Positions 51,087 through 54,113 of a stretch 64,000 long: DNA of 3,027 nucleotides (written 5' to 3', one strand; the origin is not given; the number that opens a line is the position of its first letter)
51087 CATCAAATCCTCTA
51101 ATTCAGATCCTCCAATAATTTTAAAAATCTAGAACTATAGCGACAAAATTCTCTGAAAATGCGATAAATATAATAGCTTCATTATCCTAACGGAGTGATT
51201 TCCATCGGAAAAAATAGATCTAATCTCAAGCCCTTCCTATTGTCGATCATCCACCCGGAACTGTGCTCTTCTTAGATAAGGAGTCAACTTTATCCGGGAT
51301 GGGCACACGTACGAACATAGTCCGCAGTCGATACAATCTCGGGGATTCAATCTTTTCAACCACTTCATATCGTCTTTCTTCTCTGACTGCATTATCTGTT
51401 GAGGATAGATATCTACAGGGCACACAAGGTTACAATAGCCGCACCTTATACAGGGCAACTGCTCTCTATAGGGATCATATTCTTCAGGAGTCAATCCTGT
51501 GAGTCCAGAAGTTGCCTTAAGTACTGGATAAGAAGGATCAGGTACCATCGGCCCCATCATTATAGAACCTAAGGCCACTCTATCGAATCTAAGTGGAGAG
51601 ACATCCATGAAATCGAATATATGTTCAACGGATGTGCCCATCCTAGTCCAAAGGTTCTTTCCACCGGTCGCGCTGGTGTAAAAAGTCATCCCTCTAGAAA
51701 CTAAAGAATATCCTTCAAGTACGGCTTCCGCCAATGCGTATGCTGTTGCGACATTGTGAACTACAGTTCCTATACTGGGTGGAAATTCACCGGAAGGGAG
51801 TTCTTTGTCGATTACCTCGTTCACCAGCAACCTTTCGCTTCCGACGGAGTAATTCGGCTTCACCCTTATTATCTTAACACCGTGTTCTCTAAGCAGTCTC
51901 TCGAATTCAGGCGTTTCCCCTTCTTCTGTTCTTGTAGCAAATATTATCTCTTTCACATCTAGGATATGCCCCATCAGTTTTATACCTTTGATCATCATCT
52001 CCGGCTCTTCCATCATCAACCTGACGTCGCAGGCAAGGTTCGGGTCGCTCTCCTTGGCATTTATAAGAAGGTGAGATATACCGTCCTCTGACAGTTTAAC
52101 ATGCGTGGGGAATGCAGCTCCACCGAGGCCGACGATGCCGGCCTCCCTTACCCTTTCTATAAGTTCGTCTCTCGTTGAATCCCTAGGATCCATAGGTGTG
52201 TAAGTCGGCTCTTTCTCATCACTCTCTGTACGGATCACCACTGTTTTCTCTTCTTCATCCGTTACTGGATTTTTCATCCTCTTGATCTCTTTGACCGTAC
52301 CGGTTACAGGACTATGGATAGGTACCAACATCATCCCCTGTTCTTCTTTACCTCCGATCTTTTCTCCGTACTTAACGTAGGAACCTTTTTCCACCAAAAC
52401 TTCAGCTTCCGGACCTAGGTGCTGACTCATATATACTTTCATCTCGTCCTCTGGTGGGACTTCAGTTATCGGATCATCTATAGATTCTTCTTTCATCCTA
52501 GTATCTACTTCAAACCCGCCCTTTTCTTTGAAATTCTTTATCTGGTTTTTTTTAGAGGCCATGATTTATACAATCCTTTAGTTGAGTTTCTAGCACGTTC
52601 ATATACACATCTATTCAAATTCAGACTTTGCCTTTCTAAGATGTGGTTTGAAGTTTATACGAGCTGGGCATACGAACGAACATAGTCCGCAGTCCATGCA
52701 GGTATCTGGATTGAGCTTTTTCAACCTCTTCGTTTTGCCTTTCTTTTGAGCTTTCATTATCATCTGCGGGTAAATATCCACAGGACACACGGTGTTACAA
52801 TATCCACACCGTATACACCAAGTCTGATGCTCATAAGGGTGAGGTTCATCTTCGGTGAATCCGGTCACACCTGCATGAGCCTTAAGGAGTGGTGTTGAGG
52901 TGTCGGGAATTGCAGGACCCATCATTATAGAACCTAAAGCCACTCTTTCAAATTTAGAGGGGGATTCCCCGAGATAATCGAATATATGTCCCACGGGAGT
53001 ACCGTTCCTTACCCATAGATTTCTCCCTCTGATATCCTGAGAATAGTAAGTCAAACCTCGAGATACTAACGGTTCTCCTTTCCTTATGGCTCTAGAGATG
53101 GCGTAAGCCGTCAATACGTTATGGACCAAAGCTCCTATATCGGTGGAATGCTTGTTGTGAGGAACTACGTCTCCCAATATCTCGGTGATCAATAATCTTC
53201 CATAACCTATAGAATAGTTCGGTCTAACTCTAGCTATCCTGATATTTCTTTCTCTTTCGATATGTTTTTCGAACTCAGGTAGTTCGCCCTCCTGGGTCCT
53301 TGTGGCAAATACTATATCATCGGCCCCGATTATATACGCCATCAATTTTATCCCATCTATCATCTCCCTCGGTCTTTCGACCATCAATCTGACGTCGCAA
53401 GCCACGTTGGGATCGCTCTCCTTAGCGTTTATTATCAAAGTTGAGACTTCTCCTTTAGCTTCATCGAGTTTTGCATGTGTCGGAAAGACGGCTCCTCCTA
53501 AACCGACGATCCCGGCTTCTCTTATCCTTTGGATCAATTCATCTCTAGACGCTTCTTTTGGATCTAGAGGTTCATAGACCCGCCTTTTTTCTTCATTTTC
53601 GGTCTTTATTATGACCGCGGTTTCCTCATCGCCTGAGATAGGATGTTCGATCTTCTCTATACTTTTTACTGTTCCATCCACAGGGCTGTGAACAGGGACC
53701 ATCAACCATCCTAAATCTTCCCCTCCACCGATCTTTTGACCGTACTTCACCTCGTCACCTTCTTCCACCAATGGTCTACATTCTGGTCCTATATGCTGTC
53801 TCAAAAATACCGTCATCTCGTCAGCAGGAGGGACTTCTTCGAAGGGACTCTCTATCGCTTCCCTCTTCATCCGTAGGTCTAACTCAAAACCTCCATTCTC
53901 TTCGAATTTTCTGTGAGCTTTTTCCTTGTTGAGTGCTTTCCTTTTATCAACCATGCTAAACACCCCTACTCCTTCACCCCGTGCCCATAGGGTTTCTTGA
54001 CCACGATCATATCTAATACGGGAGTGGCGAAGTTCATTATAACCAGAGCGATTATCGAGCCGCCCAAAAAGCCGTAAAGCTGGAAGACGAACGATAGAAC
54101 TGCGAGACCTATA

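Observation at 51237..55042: Minimal RnfD-RnfC-RnfC cluster without RnfG/E/A/B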

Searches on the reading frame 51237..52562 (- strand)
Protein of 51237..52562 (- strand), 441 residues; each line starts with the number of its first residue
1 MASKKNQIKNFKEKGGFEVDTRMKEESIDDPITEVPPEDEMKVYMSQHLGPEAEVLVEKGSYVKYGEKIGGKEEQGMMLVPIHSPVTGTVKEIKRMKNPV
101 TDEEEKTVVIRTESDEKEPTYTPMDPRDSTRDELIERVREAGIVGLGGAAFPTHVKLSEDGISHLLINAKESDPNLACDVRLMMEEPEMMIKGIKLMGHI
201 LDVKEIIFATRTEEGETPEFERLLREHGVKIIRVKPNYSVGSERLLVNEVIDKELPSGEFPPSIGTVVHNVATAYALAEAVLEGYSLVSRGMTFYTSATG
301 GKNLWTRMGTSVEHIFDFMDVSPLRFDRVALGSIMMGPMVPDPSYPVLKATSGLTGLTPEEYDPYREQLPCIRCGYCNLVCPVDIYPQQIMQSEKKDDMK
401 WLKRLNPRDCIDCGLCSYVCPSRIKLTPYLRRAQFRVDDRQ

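Call 3: search_protein_families(library=pfam, proteins=[window:51237-52562:-], max_evalue=0.01)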
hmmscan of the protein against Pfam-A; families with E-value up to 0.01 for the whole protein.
window:51237-52562:- (441 aa): 15 families
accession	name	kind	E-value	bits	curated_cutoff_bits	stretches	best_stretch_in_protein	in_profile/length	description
PF01512.22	Complex1_51K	-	1.6e-34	119.4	31.2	1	138-278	1-149/150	Nuo51 FMN-binding domain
PF13375.12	RnfC_N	-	7.9e-21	74.4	25.6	1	14-114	4-100/101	RnfC Barrel sandwich hybrid domain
PF12838.12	Fer4_7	-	4.8e-09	37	27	1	371-423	2-51/52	4Fe-4S dicluster domain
PF13237.11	Fer4_10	-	1.3e-08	35.1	25.5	1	365-421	3-53/53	4Fe-4S dicluster domain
PF12797.12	Fer4_2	-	1.2e-07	31.7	24.5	2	405-422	5-22/22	4Fe-4S binding domain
PF00037.32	Fer4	-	3.9e-07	30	21.1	1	406-422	4-20/24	4Fe-4S binding domain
PF13183.11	Fer4_8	-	8.6e-07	29.9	27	1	369-424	3-68/68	4Fe-4S dicluster domain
PF13187.11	Fer4_9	-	1.3e-06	28.7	27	1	371-423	2-50/52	4Fe-4S dicluster domain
PF14697.11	Fer4_21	-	2.6e-06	27.9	35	1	370-422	7-53/59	4Fe-4S dicluster domain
PF13534.11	Fer4_17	-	1.4e-05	25.9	22.2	1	371-424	2-60/61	4Fe-4S dicluster domain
PF12837.12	Fer4_6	-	6.6e-05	23.1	25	0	370-385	8-23/24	4Fe-4S binding domain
PF12798.12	Fer4_3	-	6.7e-05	23.9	27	0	371-385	1-15/15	4Fe-4S binding domain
PF13746.11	Fer4_18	-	0.00041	21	27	0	403-426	54-77/114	4Fe-4S dicluster domain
PF05896.17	NQRA_N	-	0.0018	18.9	25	1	30-95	17-80/94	NqrA N-terminal barrel-sandwich hybrid domain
PF13484.11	Fer4_16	-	0.0054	17.9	30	0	371-421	2-64/66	4Fe-4S double cluster binding domain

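Call 4: search_protein_families(library=ncbifam, proteins=[window:51237-52562:-], max_evalue=0.01)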
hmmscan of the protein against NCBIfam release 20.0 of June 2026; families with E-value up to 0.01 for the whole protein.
window:51237-52562:- (441 aa): 41 families (the best 25 are shown)
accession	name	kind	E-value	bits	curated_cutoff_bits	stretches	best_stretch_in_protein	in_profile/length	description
TIGR01945.1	rnfC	subfamily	1e-110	370.2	245.95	1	14-440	5-434/435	RnfABCDGE type electron transport complex subunit C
NF003454.1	PRK05035.1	equivalog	3.5e-100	336.1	345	1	11-438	4-436/556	electron transport complex subunit RsxC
TIGR04481.1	PR_assoc_PrdC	equivalog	2.2e-40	138.8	490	1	42-354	2-302/425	proline reductase-associated electron transfer protein PrdC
NF041837.1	rnfC_Methano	equivalog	1e-39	136.6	650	2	243-435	233-424/438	Rnf electron transport complex subunit RnfC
NF003761.0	PRK05352.1-4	equivalog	2.8e-18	65.8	450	2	371-433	376-440/449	Na(+)-translocating NADH-quinone reductase subunit A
TIGR01959.1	nuoF_fam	equivalog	3.2e-10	39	558.65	1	129-209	33-118/410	NADH-quinone oxidoreductase subunit NuoF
NF010120.0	PRK13596.1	equivalog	9e-09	34.4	389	1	128-211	37-126/433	NADH-quinone oxidoreductase subunit NuoF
NF004536.0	PRK05888.1-1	equivalog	3.6e-08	33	212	1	370-438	59-128/180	NADH-quinone oxidoreductase subunit NuoI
TIGR01971.1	NuoI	subfamily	9.9e-08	31.6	113.05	1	370-429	43-103/121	NADH-quinone oxidoreductase, chain I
TIGR01936.1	nqrA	equivalog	1.1e-07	31.1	321.05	1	40-209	28-190/446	NADH:ubiquinone reductase (Na(+)-transporting) subunit A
TIGR00314.1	cdhA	equivalog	2.5e-07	28.9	781.3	1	370-435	400-464/784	CO dehydrogenase/acetyl-CoA synthase complex subunit alpha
NF003759.0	PRK05352.1-2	equivalog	3.2e-07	29.4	505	1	41-214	29-196/447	Na(+)-translocating NADH-quinone reductase subunit A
NF008436.0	PRK11278.1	equivalog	9.6e-07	28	749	1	129-201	46-124/448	NADH-quinone oxidoreductase subunit NuoF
NF006076.0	PRK08222.1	equivalog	1.5e-06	28.2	270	1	369-426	38-92/181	hydrogenase 4 subunit H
NF042909.1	FMH_DH_FwdF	exception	3.2e-06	26.5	375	1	370-422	16-69/336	tungsten-dependent formylmethanofuran dehydrogenase subunit FwdF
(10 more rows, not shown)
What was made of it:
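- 51237..52562 (-): RnfC-like subunit C2 (441 aa), 57% identical to C1. Contains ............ at 145 and two [4Fe-4S] motifs at 371 and 410. Separated from C1 by a 48-nt spacer. TIGR01945 at 370 bits (call 4).
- On Na+-NQR (NqrABCDEF): The nqrA models score 29-66 bits against cutoffs of 321-505 (call 4).
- Checked: Both C proteins exceed the TIGR01945 rnfC cutoff (365 and 370 bits against 246) (call 4).
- That score is far below the PrdC cutoff of 490, whereas TIGR01945 rnfC is exceeded (call 4).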

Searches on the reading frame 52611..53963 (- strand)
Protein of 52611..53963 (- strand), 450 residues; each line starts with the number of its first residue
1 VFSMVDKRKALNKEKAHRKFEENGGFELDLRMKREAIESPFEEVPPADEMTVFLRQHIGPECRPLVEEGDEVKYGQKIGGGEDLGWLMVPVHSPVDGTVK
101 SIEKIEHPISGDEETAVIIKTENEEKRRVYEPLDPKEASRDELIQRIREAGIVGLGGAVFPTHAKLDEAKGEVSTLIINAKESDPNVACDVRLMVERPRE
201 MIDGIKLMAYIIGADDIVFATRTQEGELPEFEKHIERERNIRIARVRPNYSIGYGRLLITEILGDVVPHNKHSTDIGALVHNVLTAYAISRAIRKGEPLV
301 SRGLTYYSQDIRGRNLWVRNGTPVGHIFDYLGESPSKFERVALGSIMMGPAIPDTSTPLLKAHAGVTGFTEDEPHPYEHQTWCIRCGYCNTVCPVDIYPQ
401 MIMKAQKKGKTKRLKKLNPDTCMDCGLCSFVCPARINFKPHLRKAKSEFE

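Call 3: search_protein_families(library=pfam, proteins=[window:52611-53963:-], max_evalue=0.01)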
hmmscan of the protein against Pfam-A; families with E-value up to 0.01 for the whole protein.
window:52611-53963:- (450 aa): 16 families
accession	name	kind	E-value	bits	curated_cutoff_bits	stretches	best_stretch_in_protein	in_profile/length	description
PF01512.22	Complex1_51K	-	2e-36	125.6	31.2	1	147-290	1-149/150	Nuo51 FMN-binding domain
PF13375.12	RnfC_N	-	7.5e-22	77.7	25.6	1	31-123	11-100/101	RnfC Barrel sandwich hybrid domain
PF00037.32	Fer4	-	5.7e-09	35.9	21.1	2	380-397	5-22/24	4Fe-4S binding domain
PF12838.12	Fer4_7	-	7.7e-09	36.3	27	1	383-435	2-51/52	4Fe-4S dicluster domain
PF12797.12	Fer4_2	-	1.9e-08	34.2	24.5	2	417-434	5-22/22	4Fe-4S binding domain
PF13237.11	Fer4_10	-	2.9e-08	34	25.5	2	377-433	3-53/53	4Fe-4S dicluster domain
PF14697.11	Fer4_21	-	2.3e-07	31.3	35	1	380-434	5-53/59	4Fe-4S dicluster domain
PF13183.11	Fer4_8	-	4e-07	30.9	27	1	383-436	5-68/68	4Fe-4S dicluster domain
PF13534.11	Fer4_17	-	2.8e-06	28.2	22.2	1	383-436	2-60/61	4Fe-4S dicluster domain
PF13187.11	Fer4_9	-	1.4e-05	25.4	27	1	383-435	2-50/52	4Fe-4S dicluster domain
PF13746.11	Fer4_18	-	4.5e-05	24.1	27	0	406-439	46-78/114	4Fe-4S dicluster domain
PF13484.11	Fer4_16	-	0.00058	21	30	0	370-395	41-65/66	4Fe-4S double cluster binding domain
PF12837.12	Fer4_6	-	0.0012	19.1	25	0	383-397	9-23/24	4Fe-4S binding domain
PF17179.9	Fer4_22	-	0.0016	19.7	27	0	383-415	2-34/95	4Fe-4S dicluster domain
PF12798.12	Fer4_3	-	0.0016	19.5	27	0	383-397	1-15/15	4Fe-4S binding domain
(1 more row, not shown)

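Call 4: search_protein_families(library=ncbifam, proteins=[window:52611-53963:-], max_evalue=0.01)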
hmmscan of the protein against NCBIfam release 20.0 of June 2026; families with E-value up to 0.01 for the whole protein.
window:52611-53963:- (450 aa): 54 families (the best 25 are shown)
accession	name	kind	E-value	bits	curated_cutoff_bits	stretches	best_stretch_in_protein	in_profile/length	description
TIGR01945.1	rnfC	subfamily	3.1e-109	365.4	245.95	1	31-448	12-430/435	RnfABCDGE type electron transport complex subunit C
NF003454.1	PRK05035.1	equivalog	7.4e-100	335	345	1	20-449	4-435/556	electron transport complex subunit RsxC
NF041837.1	rnfC_Methano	equivalog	9.4e-51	173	650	2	48-233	11-189/438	Rnf electron transport complex subunit RnfC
TIGR04481.1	PR_assoc_PrdC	equivalog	2.9e-45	154.8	490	1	51-350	2-282/425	proline reductase-associated electron transfer protein PrdC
NF003761.0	PRK05352.1-4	equivalog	1.4e-16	60.2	450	2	383-445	376-440/449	Na(+)-translocating NADH-quinone reductase subunit A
TIGR01959.1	nuoF_fam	equivalog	4.3e-11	41.9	558.65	1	136-217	31-115/410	NADH-quinone oxidoreductase subunit NuoF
NF003759.0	PRK05352.1-2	equivalog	4.4e-09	35.5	505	2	387-446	379-440/447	Na(+)-translocating NADH-quinone reductase subunit A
TIGR00314.1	cdhA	equivalog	7.5e-09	33.9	781.3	1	352-438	370-455/784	CO dehydrogenase/acetyl-CoA synthase complex subunit alpha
NF010120.0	PRK13596.1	equivalog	1.2e-08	34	389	1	137-217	37-121/433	NADH-quinone oxidoreductase subunit NuoF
TIGR01936.1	nqrA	equivalog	3e-08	33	321.05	1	28-235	7-203/446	NADH:ubiquinone reductase (Na(+)-transporting) subunit A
NF042909.1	FMH_DH_FwdF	exception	3.7e-08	32.9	375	1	380-434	14-69/336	tungsten-dependent formylmethanofuran dehydrogenase subunit FwdF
TIGR01971.1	NuoI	subfamily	4.1e-08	32.9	113.05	1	380-435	41-96/121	NADH-quinone oxidoreductase, chain I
NF058577.1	FdxA_fam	equivalog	2e-07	31.1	65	1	381-434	7-50/52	4Fe-4S ferredoxin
NF045480.1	FdxA_Actino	equivalog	7.6e-07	29.4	125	1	412-438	30-57/107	ferredoxin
NF040864.1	HgcB_ferredoxin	equivalog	1.5e-06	27.9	99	1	380-435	13-59/93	mercury methylation ferredoxin HgcB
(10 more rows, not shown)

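Call 10: search_solved_structures(query=window:52611-53963:-, max_evalue=0.00001, show_alignments=2)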
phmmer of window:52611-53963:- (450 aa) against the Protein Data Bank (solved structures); distinct sequences matched with E-value up to 0.00001: 16.
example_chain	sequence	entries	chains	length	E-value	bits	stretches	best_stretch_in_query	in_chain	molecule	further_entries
7zc6_C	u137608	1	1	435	5.9e-65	223.1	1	38-447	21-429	RnfC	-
8ahx_C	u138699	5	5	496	2.8e-61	211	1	40-447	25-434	Ion-translocating oxidoreductase complex subunit C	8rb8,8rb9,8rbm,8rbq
9eri_C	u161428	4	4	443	2.4e-53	184.8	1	48-448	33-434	Na(+)-translocating ferredoxin:NAD(+) oxidoreductase complex subunit C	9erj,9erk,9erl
5t5i_F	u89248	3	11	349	2.5e-11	46.3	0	382-434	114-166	Tungsten formylmethanofuran dehydrogenase subunit fwdF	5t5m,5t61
9sw6_H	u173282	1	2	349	3.2e-11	46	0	382-435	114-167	Tungsten formylmethanofuran dehydrogenase, subunit F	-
8oh5_B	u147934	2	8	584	4.6e-10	42.2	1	136-217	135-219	NAD-reducing hydrogenase subunit HoxF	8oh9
7t2r_B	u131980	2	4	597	9e-10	41.2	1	137-220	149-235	NiFe hydrogenase subunit B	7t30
9bov_B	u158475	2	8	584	1.8e-09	40.2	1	139-241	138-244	NADH dehydrogenase (Quinone)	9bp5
7p5h_B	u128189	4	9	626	2.8e-08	36.3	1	139-241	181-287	Fe-hydrogenase, subunit beta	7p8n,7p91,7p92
9n5u_B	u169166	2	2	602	1.3e-07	34.1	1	139-216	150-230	NfnB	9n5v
8a6t_B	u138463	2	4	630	2.8e-07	33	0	139-222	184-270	Electron bifurcating hydrogenase subunit HydB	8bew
8qby_F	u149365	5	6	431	4.2e-07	32.4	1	138-216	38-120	NADH-quinone oxidoreductase subunit F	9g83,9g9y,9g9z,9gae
9sfi_T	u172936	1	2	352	5.5e-07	32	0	403-435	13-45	4Fe-4S ferredoxin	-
5xf9_A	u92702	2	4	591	1.7e-06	30.4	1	136-237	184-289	NAD-reducing hydrogenase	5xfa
2fug_1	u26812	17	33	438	3.6e-06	29.4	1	136-215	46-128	NADH-quinone oxidoreductase chain 1 | NADH-QUINONE OXIDOREDUCTASE SUBUNIT 1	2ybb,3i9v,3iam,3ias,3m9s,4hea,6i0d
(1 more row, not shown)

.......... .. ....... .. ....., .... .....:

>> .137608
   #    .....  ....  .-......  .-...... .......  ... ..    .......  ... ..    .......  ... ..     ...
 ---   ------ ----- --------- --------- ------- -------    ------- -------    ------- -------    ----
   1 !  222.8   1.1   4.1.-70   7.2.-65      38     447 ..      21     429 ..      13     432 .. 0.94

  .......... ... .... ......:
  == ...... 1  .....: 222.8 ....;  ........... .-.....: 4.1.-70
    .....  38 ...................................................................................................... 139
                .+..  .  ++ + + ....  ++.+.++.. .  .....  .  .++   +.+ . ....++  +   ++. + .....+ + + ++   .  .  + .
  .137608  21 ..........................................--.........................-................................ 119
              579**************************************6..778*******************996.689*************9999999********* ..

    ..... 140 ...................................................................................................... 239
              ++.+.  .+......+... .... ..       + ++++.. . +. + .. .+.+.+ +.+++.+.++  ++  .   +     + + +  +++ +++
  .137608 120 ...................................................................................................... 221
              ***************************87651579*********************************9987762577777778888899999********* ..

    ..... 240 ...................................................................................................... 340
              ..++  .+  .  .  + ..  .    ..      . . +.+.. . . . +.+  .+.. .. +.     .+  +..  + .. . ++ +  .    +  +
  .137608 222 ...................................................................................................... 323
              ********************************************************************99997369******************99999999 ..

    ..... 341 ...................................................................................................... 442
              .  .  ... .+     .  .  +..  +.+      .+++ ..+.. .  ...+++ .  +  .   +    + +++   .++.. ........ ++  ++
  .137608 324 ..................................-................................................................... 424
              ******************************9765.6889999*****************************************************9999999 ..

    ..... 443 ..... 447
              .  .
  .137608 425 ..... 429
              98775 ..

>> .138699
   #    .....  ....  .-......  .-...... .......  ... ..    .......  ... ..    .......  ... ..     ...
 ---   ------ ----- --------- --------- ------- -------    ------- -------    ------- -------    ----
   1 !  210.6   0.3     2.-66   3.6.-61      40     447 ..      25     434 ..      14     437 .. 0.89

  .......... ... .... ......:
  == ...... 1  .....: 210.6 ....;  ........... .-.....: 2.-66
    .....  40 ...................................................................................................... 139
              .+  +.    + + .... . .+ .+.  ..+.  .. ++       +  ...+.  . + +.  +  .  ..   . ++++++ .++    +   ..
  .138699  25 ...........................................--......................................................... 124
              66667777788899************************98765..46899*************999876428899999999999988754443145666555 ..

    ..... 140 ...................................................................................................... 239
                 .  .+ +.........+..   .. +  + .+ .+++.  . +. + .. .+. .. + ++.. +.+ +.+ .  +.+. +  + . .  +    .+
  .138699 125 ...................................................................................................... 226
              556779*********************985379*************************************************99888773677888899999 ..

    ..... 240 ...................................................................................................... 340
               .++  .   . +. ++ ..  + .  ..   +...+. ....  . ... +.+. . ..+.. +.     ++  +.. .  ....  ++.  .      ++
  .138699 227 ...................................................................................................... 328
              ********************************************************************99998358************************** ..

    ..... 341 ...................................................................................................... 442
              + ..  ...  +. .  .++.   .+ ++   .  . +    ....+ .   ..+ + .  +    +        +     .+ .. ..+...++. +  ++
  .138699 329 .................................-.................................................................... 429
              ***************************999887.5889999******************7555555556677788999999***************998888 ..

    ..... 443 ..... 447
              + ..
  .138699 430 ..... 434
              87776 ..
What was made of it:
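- On Rnf complex (RnfABCDGE ferredoxin:NAD+ oxidoreductase): Alignment to 7zc6_C gives E 6e-65 (call 10).
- Both C proteins have RnfC_N and align end to end with structurally solved RnfC (call 10).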
